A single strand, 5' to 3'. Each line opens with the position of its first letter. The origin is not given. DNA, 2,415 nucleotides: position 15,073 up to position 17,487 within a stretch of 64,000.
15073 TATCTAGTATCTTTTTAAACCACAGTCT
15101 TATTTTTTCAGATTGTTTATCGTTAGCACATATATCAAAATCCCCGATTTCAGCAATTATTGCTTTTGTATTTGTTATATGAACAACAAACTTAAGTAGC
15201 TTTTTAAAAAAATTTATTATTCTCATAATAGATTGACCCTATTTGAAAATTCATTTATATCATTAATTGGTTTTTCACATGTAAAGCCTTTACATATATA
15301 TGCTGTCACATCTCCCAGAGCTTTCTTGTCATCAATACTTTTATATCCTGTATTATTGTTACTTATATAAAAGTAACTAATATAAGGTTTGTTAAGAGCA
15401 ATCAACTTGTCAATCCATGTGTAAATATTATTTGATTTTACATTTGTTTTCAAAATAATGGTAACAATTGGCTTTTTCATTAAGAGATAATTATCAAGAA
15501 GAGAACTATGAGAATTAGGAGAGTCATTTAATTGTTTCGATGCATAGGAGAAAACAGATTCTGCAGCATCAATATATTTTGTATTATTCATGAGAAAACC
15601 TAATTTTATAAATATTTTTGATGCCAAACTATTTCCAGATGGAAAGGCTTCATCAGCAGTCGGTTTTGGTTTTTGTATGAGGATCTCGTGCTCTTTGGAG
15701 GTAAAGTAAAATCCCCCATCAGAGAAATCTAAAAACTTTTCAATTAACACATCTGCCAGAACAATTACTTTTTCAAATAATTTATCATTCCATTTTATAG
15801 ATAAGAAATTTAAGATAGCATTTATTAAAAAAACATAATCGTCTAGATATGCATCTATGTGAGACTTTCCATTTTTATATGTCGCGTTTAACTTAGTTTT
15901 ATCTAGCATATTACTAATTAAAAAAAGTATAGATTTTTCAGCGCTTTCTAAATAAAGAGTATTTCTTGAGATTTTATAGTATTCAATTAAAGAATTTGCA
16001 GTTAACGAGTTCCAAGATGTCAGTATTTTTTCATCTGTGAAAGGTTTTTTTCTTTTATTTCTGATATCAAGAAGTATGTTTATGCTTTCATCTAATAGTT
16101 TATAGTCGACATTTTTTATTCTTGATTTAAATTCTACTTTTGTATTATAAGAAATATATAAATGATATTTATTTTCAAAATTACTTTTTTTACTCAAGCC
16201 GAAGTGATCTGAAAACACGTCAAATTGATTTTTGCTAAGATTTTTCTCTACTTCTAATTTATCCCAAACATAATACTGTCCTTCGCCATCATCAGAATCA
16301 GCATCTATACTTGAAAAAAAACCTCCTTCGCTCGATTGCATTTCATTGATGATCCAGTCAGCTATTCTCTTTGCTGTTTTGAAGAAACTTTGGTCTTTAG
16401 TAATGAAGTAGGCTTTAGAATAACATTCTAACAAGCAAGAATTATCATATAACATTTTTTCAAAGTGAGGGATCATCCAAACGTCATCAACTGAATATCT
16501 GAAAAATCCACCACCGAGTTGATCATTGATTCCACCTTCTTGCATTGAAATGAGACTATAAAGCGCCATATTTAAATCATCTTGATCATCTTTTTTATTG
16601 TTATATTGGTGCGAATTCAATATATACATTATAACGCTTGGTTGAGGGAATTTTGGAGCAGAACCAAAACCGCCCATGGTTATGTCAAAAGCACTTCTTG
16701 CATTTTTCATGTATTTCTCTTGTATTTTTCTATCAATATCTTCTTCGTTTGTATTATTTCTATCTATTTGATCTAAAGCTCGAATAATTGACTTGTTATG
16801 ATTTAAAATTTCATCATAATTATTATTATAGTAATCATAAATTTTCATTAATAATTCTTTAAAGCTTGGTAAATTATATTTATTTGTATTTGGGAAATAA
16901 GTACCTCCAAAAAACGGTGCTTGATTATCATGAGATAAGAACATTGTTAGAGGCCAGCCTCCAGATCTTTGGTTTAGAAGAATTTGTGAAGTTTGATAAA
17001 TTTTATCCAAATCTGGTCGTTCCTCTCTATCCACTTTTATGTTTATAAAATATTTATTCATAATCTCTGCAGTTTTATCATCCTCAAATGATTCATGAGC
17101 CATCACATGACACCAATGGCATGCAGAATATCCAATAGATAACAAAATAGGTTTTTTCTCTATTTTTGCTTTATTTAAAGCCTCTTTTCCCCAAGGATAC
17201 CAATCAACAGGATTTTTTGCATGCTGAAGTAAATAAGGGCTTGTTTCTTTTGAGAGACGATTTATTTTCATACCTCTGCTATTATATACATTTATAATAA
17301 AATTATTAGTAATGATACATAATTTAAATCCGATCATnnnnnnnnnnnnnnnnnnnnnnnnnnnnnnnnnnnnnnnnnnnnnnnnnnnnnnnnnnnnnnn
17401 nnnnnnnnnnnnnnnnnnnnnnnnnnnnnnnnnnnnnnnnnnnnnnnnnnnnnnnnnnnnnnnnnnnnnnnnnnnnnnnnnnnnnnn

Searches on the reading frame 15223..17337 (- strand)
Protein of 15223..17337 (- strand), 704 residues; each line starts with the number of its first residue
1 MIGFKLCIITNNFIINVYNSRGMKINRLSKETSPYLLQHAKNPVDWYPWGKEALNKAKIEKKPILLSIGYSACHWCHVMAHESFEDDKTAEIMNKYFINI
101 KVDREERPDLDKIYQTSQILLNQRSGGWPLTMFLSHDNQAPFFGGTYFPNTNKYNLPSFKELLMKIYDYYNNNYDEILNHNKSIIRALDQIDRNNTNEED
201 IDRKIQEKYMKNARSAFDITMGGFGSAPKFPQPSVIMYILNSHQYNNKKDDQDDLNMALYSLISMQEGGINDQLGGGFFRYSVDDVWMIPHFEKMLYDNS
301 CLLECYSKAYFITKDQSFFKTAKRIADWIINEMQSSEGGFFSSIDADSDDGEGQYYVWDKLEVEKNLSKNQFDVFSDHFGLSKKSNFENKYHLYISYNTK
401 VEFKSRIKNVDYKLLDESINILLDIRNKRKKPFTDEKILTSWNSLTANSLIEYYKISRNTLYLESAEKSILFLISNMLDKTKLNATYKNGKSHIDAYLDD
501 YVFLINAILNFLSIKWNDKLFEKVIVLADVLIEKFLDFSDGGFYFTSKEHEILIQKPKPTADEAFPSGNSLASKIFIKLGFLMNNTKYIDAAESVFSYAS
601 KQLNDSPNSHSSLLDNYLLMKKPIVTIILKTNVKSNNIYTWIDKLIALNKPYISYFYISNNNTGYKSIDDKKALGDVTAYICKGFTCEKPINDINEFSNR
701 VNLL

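Call 25: find_encoding_contigs(protein=window:15223-17337:-, flank=10000, max_places=1)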
Protein window:15223-17337:- (704 aa): 16 contigs read that carry it; 1 place shown.
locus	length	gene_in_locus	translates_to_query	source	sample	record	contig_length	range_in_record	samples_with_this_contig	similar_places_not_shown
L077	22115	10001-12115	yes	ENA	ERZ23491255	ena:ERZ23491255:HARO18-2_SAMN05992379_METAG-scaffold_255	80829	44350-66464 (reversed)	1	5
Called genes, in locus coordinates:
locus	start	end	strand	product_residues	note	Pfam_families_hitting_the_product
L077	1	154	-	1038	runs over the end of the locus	PF00873:ACR_tran, PF03176:MMPL (faint), PF02355:SecD_SecF_C (weak)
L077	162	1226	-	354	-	PF00364:Biotin_lipoyl (faint), PF25989:YknX_C (weak)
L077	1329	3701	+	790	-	PF03968:LptD_N (faint), PF04453:LptD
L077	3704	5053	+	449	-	PF13623:SurA_N_2, PF13624:SurA_N_3, PF09312:SurA_N, PF13616:Rotamase_3, PF00639:Rotamase, PF13145:Rotamase_2, PF13616:Rotamase_3, PF00639:Rotamase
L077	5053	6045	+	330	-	PF04166:PdxA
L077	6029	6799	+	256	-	PF00398:RrnaAD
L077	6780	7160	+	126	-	PF04379:DUF525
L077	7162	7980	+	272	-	PF00149:Metallophos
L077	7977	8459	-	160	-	PF00186:DHFR_1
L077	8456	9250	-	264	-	PF00303:Thymidylat_synt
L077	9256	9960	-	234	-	PF01790:LGT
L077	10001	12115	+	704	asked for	PF03190:Thioredox_DsbH, PF13899:Thioredoxin_7, PF07470:Glyco_hydro_88 (faint)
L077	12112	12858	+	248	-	PF01553:Acyltransferase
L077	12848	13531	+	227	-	PF00528:BPD_transp_1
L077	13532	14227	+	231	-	PF02463:SMC_N (weak), PF13555:AAA_29 (weak), PF00005:ABC_tran, PF13304:AAA_21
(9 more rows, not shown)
